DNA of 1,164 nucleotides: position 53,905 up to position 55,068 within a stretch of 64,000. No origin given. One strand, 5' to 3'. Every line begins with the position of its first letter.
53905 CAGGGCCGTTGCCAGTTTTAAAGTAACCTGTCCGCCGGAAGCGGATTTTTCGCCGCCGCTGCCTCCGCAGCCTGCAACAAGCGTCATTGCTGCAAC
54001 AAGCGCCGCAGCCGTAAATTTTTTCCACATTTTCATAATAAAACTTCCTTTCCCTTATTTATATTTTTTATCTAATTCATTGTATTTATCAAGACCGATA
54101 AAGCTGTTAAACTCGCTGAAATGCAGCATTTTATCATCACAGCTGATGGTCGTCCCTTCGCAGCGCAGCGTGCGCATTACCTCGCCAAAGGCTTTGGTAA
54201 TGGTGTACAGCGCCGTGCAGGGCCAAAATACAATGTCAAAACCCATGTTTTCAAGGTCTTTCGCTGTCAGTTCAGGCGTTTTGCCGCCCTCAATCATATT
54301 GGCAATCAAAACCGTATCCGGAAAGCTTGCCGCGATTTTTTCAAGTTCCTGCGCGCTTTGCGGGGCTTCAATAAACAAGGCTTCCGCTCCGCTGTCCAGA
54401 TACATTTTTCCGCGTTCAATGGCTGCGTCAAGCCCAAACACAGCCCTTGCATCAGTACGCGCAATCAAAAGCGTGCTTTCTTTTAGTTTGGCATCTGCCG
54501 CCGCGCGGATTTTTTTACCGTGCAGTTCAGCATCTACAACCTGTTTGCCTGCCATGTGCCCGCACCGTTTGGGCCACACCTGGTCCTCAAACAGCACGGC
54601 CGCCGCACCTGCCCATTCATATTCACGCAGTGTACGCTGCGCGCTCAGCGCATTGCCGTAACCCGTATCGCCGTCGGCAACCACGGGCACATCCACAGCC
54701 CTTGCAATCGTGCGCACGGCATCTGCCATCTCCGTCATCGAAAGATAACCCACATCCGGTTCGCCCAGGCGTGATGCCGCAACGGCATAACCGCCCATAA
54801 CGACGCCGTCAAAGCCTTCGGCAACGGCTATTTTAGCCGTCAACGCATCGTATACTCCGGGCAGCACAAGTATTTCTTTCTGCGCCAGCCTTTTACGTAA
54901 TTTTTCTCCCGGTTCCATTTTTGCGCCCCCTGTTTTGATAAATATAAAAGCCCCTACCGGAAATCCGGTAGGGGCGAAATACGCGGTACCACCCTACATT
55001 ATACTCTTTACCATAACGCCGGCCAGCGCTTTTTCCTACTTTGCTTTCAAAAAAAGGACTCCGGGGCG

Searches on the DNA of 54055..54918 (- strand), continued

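Call 63: search_rna_families(sources=[L005, L105, L170, L123, L117], threshold=evalue, max_evalue=0.000001, show_alignments=6)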
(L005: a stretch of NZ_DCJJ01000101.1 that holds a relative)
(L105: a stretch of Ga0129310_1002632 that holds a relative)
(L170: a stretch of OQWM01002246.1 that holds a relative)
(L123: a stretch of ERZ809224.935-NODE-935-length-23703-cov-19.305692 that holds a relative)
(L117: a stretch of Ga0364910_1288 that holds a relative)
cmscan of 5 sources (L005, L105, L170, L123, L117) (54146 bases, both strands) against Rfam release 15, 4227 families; matches with E-value up to 0.000001: 9.
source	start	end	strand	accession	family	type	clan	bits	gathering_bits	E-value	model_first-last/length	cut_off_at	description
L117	2603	2825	+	RF00230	T-box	Cis-reg; leader;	-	118.1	93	1.4e-25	1-219/219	no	T-box leader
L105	5646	5840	+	RF00230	T-box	Cis-reg; leader;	-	92.6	93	5.2e-19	1-219/219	no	T-box leader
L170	4289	4477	+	RF00230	T-box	Cis-reg; leader;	-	90.5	93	1.8e-18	1-219/219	no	T-box leader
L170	2257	2328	+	RF00005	tRNA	Gene; tRNA;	CL00001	73.4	29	3.1e-14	1-71/71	no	tRNA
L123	9457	9727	+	RF00230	T-box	Cis-reg; leader;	-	72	93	1.1e-13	1-219/219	no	T-box leader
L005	2900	3083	+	RF00230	T-box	Cis-reg; leader;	-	66.8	93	2.3e-12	1-219/219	no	T-box leader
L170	2178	2251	+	RF00005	tRNA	Gene; tRNA;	CL00001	66.1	29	3.1e-12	1-71/71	no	tRNA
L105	74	147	+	RF00005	tRNA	Gene; tRNA;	CL00001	63.3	29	1.9e-11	1-71/71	no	tRNA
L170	2333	2403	+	RF00005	tRNA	Gene; tRNA;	CL00001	61.1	29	7.3e-11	1-71/71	no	tRNA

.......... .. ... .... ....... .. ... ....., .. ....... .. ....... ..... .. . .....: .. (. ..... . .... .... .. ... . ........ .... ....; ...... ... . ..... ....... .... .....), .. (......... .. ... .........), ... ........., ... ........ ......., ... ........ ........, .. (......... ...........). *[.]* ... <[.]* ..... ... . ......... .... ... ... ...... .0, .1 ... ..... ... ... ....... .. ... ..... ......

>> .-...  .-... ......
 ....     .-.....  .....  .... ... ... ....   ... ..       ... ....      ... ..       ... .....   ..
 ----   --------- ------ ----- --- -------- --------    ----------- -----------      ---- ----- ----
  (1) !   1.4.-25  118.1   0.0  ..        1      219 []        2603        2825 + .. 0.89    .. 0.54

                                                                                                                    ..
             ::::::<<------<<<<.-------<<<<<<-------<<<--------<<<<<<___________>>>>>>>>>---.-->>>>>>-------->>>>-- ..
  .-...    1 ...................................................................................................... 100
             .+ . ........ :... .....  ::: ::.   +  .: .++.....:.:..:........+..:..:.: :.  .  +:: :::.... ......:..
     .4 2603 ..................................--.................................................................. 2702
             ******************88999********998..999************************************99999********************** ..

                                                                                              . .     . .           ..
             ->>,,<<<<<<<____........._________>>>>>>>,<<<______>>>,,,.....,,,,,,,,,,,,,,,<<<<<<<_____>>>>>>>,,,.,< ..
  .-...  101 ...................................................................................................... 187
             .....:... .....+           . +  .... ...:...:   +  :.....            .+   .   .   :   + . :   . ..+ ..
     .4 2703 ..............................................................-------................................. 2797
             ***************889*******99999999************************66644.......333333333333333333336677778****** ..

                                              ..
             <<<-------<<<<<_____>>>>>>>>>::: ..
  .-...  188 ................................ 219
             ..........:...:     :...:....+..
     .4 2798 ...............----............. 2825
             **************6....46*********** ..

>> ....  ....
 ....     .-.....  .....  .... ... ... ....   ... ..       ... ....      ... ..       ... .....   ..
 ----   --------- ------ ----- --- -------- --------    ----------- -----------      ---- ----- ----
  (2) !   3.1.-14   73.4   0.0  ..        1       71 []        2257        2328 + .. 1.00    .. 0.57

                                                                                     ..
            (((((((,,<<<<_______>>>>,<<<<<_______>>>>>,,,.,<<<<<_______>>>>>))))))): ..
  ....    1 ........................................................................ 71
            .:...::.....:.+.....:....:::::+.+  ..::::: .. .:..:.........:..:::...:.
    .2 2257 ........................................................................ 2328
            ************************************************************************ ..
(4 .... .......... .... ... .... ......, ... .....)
